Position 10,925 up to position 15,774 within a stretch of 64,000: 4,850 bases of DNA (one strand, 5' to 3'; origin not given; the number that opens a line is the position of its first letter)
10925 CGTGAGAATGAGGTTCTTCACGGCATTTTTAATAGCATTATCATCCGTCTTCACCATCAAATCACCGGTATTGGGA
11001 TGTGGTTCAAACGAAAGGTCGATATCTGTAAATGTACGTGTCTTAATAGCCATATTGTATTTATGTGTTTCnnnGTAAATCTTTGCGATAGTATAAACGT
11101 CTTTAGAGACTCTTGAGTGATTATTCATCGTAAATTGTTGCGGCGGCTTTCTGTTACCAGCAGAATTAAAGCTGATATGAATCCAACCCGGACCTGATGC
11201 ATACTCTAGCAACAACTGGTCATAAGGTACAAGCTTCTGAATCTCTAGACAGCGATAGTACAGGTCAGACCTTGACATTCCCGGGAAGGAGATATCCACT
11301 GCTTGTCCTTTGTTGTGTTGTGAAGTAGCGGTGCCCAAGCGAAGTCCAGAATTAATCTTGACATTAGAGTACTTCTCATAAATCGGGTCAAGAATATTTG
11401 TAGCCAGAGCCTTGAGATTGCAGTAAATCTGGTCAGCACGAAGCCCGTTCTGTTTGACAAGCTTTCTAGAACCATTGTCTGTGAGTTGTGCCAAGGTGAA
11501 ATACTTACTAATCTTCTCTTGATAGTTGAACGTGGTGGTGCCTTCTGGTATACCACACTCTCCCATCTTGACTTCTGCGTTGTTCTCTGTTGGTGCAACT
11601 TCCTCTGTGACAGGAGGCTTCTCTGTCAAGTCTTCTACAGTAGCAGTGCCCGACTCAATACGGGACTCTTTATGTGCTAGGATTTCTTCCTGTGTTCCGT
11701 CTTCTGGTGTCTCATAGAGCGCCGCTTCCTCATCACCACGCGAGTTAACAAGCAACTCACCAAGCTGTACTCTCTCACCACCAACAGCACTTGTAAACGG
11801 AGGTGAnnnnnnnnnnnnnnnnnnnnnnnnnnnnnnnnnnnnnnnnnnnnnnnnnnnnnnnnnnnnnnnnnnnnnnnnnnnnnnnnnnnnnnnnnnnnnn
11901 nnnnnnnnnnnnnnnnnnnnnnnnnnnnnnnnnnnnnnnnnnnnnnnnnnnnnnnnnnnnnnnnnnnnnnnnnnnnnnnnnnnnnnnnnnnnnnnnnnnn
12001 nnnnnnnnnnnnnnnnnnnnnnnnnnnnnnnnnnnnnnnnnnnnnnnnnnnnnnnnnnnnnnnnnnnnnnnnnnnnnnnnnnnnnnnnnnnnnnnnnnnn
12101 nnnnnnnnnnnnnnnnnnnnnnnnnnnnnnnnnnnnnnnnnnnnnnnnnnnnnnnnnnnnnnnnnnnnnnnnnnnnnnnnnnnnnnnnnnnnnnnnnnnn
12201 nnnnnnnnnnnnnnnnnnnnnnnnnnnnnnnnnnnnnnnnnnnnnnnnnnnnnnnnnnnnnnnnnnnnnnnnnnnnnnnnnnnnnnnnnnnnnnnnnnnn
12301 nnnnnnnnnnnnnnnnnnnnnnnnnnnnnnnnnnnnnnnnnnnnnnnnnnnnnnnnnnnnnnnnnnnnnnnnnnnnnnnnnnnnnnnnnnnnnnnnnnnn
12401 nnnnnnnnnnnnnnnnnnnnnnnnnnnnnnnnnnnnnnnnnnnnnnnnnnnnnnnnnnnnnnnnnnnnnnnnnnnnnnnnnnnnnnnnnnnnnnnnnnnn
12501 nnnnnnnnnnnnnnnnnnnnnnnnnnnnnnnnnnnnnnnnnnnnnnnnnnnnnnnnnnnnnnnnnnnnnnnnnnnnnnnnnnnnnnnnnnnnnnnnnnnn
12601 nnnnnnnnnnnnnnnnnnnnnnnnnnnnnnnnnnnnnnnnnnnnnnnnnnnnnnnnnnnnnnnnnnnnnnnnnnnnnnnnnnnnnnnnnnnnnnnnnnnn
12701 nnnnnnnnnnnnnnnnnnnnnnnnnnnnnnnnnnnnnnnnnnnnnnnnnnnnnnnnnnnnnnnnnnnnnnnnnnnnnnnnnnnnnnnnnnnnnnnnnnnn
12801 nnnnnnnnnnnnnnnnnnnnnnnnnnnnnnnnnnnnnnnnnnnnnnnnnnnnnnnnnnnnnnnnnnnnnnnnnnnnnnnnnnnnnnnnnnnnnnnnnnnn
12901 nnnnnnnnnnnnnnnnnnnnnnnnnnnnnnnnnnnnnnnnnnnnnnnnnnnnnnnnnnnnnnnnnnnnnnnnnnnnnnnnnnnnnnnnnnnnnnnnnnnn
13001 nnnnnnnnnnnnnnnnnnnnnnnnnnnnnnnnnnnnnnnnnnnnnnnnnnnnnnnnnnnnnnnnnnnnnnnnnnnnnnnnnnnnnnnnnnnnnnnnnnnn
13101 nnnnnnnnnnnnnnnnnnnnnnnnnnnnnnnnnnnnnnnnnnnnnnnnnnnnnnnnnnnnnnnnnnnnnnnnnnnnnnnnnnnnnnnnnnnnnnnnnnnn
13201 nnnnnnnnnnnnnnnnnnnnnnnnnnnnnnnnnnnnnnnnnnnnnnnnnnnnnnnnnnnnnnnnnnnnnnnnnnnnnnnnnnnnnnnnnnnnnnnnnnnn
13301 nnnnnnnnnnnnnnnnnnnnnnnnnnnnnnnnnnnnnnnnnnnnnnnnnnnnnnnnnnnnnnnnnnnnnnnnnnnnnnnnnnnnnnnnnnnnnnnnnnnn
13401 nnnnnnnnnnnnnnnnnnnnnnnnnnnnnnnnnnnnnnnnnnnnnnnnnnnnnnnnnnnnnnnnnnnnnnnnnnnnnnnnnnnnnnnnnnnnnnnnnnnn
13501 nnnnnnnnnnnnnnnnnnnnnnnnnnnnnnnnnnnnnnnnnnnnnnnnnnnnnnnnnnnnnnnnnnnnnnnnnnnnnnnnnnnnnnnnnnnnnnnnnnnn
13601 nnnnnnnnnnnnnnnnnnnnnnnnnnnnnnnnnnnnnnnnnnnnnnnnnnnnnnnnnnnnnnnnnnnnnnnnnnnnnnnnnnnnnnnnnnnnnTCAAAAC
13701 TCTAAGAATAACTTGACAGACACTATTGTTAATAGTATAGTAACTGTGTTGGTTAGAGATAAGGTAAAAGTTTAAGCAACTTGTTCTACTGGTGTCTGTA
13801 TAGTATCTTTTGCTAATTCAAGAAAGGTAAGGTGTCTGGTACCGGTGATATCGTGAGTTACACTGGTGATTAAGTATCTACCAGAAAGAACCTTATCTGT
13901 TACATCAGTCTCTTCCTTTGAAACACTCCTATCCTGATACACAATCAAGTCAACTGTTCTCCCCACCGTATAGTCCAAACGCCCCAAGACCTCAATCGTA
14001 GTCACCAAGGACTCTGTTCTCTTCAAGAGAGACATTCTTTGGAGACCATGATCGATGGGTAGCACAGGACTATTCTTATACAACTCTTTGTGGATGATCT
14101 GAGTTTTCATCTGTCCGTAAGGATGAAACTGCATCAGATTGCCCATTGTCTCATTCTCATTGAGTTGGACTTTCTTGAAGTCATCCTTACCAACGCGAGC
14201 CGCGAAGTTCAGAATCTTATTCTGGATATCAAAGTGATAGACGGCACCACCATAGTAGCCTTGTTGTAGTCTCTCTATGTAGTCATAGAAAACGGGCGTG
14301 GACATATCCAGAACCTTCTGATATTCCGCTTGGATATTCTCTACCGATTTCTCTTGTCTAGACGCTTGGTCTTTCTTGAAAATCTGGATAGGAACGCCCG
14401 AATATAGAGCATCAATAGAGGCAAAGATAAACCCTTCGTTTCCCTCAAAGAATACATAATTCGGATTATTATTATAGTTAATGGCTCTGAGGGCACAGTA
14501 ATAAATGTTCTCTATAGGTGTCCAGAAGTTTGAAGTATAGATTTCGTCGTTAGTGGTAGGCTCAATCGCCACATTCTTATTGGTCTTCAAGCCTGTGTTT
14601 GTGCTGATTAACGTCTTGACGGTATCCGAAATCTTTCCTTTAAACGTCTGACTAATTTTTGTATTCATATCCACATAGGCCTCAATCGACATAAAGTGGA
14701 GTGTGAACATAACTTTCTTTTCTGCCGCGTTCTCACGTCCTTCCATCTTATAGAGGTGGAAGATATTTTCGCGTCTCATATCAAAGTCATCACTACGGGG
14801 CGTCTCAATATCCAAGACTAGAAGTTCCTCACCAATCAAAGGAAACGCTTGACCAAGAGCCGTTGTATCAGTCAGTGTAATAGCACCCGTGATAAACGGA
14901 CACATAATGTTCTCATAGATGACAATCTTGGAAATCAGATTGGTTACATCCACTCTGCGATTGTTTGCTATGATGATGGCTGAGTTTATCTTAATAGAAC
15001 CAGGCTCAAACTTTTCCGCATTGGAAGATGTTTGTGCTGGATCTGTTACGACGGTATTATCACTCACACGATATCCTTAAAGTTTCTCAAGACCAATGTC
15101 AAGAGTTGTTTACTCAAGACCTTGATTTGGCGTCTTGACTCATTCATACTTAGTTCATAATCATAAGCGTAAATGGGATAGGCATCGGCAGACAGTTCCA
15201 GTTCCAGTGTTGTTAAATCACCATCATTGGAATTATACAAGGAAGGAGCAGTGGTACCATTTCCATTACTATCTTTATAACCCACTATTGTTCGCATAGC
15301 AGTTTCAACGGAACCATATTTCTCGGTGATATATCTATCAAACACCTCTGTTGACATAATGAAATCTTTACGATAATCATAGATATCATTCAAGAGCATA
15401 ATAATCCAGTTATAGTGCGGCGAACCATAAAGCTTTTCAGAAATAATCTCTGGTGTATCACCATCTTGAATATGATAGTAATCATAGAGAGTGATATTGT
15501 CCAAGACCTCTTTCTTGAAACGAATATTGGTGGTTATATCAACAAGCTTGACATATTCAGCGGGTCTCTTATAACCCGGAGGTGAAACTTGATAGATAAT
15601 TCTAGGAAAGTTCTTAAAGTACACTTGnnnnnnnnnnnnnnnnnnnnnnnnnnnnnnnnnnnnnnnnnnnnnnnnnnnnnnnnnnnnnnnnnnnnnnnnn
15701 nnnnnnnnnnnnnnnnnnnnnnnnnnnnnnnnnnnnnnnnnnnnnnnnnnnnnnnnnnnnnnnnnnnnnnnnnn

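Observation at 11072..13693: gp5 spike with lysozyme plus an additional C-terminal M15 peptidase domain (an evolved-VgrG-like architecture)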

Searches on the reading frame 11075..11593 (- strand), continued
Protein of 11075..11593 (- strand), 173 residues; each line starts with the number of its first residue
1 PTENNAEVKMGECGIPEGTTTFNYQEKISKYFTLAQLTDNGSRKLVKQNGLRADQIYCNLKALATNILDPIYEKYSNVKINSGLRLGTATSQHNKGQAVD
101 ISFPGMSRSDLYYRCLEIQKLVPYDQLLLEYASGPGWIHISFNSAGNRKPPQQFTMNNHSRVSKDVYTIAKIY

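Call 63: search_protein_representatives(alignment_id=A1)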
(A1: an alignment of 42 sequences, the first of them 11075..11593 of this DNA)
Query: 42 sequences, 165 profile positions. Proteins with E-value up to 0.001 (for the whole library): 8933; up to 1e-10: 3884; up to 1e-30: 342. The best 150 are listed.
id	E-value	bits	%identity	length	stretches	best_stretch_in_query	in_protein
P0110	2.1e-71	255.6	-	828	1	1-164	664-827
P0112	1.8e-70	252.5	-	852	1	1-164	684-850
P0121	2.8e-68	245.4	-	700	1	1-164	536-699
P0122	2.2e-67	242.5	-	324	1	1-164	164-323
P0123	2.4e-67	242.3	-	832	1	1-164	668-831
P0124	8.1e-67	240.6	-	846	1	1-163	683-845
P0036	1.3e-66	240.0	-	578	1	5-164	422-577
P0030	1.7e-66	239.6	-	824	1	1-164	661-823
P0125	4.3e-65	235.0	-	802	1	5-164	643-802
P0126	7.2e-65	234.3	-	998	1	4-163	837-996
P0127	8.6e-64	230.8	-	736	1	1-164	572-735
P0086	6.3e-63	228.0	-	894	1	1-164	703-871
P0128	1.8e-62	226.5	-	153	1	24-164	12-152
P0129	1.6e-61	223.4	-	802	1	1-164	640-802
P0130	3.2e-61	222.4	-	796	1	1-163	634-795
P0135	5.4e-57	208.7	-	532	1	1-162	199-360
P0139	3.7e-52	192.9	-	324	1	6-164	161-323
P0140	1.3e-50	187.9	-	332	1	8-164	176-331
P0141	5.4e-50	185.9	-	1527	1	7-164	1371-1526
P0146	8.7e-45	169.0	-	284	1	4-157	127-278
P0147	1.2e-44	168.5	-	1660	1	6-162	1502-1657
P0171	4.7e-41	156.8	-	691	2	13-145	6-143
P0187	3.8e-40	153.9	-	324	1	13-156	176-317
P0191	1.1e-39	152.3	-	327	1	6-157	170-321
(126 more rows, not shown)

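Call 65: search_protein_families(library=pfam, proteins=[P0122, P0139, P0140, P0187, P0191, P0146, P0135, P0171, P0141, P0147], max_evalue=0.001)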
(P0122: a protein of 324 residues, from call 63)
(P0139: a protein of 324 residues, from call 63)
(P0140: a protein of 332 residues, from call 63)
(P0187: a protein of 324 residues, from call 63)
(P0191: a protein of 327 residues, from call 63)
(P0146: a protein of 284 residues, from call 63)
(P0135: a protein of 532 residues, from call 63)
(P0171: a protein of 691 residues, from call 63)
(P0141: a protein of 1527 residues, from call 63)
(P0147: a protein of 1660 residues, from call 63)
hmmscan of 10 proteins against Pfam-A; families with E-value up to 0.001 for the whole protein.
P0122 (324 aa): 0 families

P0139 (324 aa): 1 family
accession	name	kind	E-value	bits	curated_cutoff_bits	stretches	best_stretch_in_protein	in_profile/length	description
PF08291.16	Peptidase_M15_3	-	0.00051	20.6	23.2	1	210-259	31-83/108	Peptidase M15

P0140 (332 aa): 2 families
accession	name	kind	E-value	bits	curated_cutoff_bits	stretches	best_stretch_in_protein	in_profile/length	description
PF08291.16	Peptidase_M15_3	-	6.5e-06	26.7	23.2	1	220-277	28-88/108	Peptidase M15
PF10106.14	DUF2345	-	4.5e-05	23.7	30.7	1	14-72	86-145/151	Uncharacterized protein conserved in bacteria (DUF2345)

P0187 (324 aa): 1 family
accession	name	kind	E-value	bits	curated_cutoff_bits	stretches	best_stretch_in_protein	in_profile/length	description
PF08291.16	Peptidase_M15_3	-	0.00099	19.7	23.2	0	218-270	29-90/108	Peptidase M15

P0191 (327 aa): 1 family
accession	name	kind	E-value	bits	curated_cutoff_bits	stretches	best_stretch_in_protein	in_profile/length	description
PF08291.16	Peptidase_M15_3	-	2.3e-05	24.9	23.2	1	202-274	15-91/108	Peptidase M15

P0146 (284 aa): 0 families

P0135 (532 aa): 2 families
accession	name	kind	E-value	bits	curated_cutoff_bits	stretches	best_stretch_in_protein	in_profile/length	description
PF05838.17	Glyco_hydro_108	-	1.2e-22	80.7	21.2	1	380-456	2-85/85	Glycosyl hydrolase 108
PF09374.15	PG_binding_3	-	1.1e-05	26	24.6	1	461-530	3-75/76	Predicted Peptidoglycan domain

P0171 (691 aa): 3 families
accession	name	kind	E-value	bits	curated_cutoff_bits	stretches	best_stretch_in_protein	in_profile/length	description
PF08291.16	Peptidase_M15_3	-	5.7e-31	107.3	23.2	2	12-120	2-101/108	Peptidase M15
PF05951.18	Peptidase_M15_2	-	5.2e-06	26.7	27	0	40-133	55-145/153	Bacterial protein of unknown function (DUF882)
PF07569.16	Hira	-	0.00049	20.2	25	0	41-121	128-201/220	TUP1-like enhancer of split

P0141 (1527 aa): 2 families
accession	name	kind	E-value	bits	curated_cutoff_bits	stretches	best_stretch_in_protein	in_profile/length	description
PF22178.3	Gp5_trimer_C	-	9.7e-05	22.9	30.9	1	1112-1204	17-107/112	Bacteriophage T4 gp5 C-terminal trimerisation domain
PF08291.16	Peptidase_M15_3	-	0.00023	21.7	23.2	1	1416-1469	28-85/108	Peptidase M15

P0147 (1660 aa): 3 families
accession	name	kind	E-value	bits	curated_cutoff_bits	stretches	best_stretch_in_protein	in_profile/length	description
PF13753.12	SWM_repeat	-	8.7e-16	58.4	27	2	366-431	15-85/86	Putative flagellar system-associated repeat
PF08291.16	Peptidase_M15_3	-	8.6e-05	23.1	23.2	1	1538-1607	24-90/108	Peptidase M15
PF13205.12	Big_5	-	0.00018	22.6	23.6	0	234-289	14-71/105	Bacterial Ig-like domain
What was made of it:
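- Tried and rejected: P0140 carries a beta-helix (DUF2345) remnant (call 65).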

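Call 86: search_protein_families(library=pfam, alignment_id=A3, max_evalue=0.001)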
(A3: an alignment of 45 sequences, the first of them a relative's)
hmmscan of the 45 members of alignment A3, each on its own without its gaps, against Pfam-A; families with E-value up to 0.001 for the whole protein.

A. member 1, P0179 (507 aa): 1 family
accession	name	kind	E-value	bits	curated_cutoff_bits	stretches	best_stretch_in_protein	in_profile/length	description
PF06714.17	Gp5_OB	-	2.8e-11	44.3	25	1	33-95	13-76/144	Gp5 N-terminal OB domain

B. families by the number of members that match (of 45 scanned): 9 families
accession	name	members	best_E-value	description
PF06714.17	Gp5_OB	44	1.2e-33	Gp5 N-terminal OB domain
PF22178.3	Gp5_trimer_C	12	1.1e-06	Bacteriophage T4 gp5 C-terminal trimerisation domain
PF08291.16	Peptidase_M15_3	9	7.2e-07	Peptidase M15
PF21277.2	T6SS_VgrG3-like_C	7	7.2e-53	Type VI secretion system spike protein VgrG3-like, C-terminal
PF04717.18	Phage_base_V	7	2.1e-05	Type VI secretion system/phage-baseplate injector OB domain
PF00182.24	Glyco_hydro_19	5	1.7e-08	Chitinase class I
PF10106.14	DUF2345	3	3.4e-08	Uncharacterized protein conserved in bacteria (DUF2345)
PF18013.6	Phage_lysozyme2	2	3.5e-25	Phage tail lysozyme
PF06715.18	Gp5_C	1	0.00053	Gp5 C-terminal repeat (3 copies)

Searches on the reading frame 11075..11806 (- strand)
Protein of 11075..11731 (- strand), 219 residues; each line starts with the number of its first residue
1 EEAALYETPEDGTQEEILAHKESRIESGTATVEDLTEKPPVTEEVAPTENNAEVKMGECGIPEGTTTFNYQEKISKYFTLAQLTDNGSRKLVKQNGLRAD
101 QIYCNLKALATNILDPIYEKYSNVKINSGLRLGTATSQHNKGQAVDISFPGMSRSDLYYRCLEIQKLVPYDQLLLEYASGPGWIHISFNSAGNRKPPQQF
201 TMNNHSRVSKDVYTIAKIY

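Call 6: search_protein_families(library=pfam, proteins=[window:11075-11731:-], max_evalue=10)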
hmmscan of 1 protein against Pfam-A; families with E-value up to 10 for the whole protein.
seq(219 aa): 1 family
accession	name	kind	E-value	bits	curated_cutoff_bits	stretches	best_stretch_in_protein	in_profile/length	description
PF08291.16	Peptidase_M15_3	-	0.0022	18.5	23.2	1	107-159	25-86/108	Peptidase M15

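Call 7: search_solved_structures(query=window:11075-11731:-, max_evalue=10, show_alignments=3)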
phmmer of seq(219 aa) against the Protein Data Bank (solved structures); distinct sequences matched with E-value up to 10: 0.
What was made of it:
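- Tried and rejected: Single-sequence phmmer of the C-terminal 219 aa against the PDB found nothing (call 7).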

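Call 66: predict_structure(alignment_id=A2)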
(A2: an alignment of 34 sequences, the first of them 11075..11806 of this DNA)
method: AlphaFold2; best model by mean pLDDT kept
length: 244 residues; sequences in the alignment: 34
mean_pLDDT: 88.0   pTM: 0.81
mean pLDDT of the five models: 88.0, 86.3, 85.1, 84.8, 84.7
residues with pLDDT >= 90: 155; 70-90: 52; 50-70: 36; < 50: 1
segments of 3 or more residues with pLDDT < 50: none
pLDDT, mean of each block of 10 residues (from residue 1): 60 60 62 66 83 83 92 91 94 97 98 96 97 98 97 91 94 95 97 96 89 87 91 94 93
secondary structure, 60 per line:
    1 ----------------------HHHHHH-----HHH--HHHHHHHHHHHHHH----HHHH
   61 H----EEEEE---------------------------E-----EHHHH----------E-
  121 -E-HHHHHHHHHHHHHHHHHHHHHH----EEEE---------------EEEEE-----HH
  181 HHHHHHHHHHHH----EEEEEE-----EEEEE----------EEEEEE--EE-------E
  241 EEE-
elements in order: H23-28 H39-52 H57-61 E66-70 H105-108 H124-145 E150-153 E169-173 H179-192 E197-202 E208-212 E223-228 E240-243
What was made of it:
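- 11558..11692 (-): Helical N-terminal extension of the peptidase module (residues 668-712). Model 2 gives helices at 668-681 and 686-690 and a strand at 695-699, with pLDDT 83-92 (call 66).
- Model 2 gives only pLDDT 60-66 for the tether motif, so its placement is unknown (call 66).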

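Call 70: fold_search(model_id=the predicted structure, library=viral)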
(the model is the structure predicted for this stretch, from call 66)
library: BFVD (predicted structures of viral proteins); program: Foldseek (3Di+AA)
matches with E <= 10: 75; with E <= 0.001: 32
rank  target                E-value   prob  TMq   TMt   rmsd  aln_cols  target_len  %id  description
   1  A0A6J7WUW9            7.7e-18  1.00  0.69  0.25   4.1       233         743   28  Peptidase M15A, C-terminal [uncultured Caudovirales phage]
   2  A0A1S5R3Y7            7.2e-17  1.00  0.60  0.30  23.5       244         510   31  Protein Gp5 N-terminal OB-fold domain-containing protein [Pseudomonas phage pf16]
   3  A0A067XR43            2.0e-16  1.00  0.61  0.23  23.6       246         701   31  (no name in the UniProt tables at hand)
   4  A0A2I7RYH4            2.9e-15  1.00  0.62  0.47   7.4       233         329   30  (no name in the UniProt tables at hand)
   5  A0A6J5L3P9            4.6e-15  1.00  0.56  0.16  15.9       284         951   27  Protein Gp5, N-terminal OB-fold domain containing protein [uncultured Caudovirales phage]
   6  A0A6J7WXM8            6.3e-15  1.00  0.69  0.18   9.1       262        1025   27  Protein Gp5, N-terminal OB-fold domain containing protein [uncultured Caudovirales phage]
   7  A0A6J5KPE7            1.3e-14  1.00  0.72  0.62   4.0       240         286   28  Peptidase M15A, C-terminal [uncultured Caudovirales phage]
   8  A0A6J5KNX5            1.3e-13  1.00  0.57  0.23  22.6       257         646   29  Protein Gp5, N-terminal OB-fold domain containing protein [uncultured Caudovirales phage]
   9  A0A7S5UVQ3            9.7e-10  1.00  0.53  0.22   3.5       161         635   27  (no name in the UniProt tables at hand)
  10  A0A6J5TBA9            1.2e-09  1.00  0.45  0.49   9.0       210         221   21  Peptidase M15A, C-terminal [uncultured Caudovirales phage]
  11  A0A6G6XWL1            9.6e-09  1.00  0.48  0.60   4.6       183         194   23  (no name in the UniProt tables at hand)
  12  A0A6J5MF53            3.9e-08  1.00  0.42  0.27   5.9       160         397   24  Peptidase M15A, C-terminal [uncultured Caudovirales phage]
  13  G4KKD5                1.0e-07  1.00  0.45  0.14   9.7       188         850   21  (no name in the UniProt tables at hand)
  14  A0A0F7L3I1            8.4e-07  1.00  0.42  0.71   3.7       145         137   20  Peptidase M15 [uncultured marine virus]
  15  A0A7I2                4.4e-06  1.00  0.36  0.40   4.6       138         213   25  Peptidase M15A C-terminal domain-containing protein [Microcystis phage LMM01]
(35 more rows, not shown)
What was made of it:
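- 11558..11692 (-): BFVD matches span about 240 columns (call 70).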

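Call 87: search_protein_families(library=ncbifam, proteins=[window:11075-11692:-], max_evalue=0.01)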
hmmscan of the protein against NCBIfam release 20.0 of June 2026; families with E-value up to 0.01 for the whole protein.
window:11075-11692:- (206 aa): 0 families

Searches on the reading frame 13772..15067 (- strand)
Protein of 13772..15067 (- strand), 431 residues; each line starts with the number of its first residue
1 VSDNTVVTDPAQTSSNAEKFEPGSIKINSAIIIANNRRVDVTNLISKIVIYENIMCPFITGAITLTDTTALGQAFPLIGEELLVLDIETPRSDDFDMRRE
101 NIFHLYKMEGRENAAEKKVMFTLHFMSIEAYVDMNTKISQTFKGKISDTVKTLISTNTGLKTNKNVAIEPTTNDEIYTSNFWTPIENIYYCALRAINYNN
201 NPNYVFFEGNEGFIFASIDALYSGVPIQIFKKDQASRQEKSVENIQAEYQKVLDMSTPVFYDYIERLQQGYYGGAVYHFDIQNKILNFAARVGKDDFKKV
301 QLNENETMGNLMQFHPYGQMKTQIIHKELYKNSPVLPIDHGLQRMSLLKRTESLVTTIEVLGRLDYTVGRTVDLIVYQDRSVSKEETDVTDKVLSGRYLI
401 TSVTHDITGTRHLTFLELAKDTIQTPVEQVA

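Call 23: search_protein_families(library=phrogs, proteins=[window:13772-15067:-], max_evalue=0.00001)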
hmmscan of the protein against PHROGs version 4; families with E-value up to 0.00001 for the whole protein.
window:13772-15067:- (431 aa): 2 families
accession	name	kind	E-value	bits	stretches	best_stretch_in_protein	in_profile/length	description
phrog_350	-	tail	1.6e-70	239.2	1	21-428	9-433/436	tail protein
phrog_24827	-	tail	1.3e-07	32.2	0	352-424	211-281/282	tail protein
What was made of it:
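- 13772..16728 (-): Upstream baseplate genes: phrog_350 tail protein (13772-15067), gp53-like (15064-15624) and gp48-like tail tube cap (15628-16728). PHROGs (call 23).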

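Call 37: search_protein_families(library=pfam, proteins=[window:13772-15067:-], max_evalue=0.001)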
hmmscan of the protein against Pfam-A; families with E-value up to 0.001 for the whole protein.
window:13772-15067:- (431 aa): 0 families

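Call 87: search_protein_families(library=ncbifam, proteins=[window:13772-15067:-], max_evalue=0.01)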
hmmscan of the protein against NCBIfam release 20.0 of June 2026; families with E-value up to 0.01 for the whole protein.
window:13772-15067:- (431 aa): 0 families

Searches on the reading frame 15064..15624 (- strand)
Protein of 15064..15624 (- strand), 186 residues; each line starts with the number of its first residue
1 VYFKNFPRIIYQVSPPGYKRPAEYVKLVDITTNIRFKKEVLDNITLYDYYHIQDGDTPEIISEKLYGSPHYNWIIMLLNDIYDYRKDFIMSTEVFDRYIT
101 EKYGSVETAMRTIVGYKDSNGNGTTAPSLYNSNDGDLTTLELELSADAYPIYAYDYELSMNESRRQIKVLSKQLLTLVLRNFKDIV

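Call 23: search_protein_families(library=phrogs, proteins=[window:15064-15624:-], max_evalue=0.00001)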
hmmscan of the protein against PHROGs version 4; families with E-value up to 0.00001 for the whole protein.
window:15064-15624:- (186 aa): 1 family
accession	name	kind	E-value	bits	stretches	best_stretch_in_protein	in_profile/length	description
phrog_232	-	tail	9.2e-40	138.1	1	1-185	3-191/296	baseplate wedge subunit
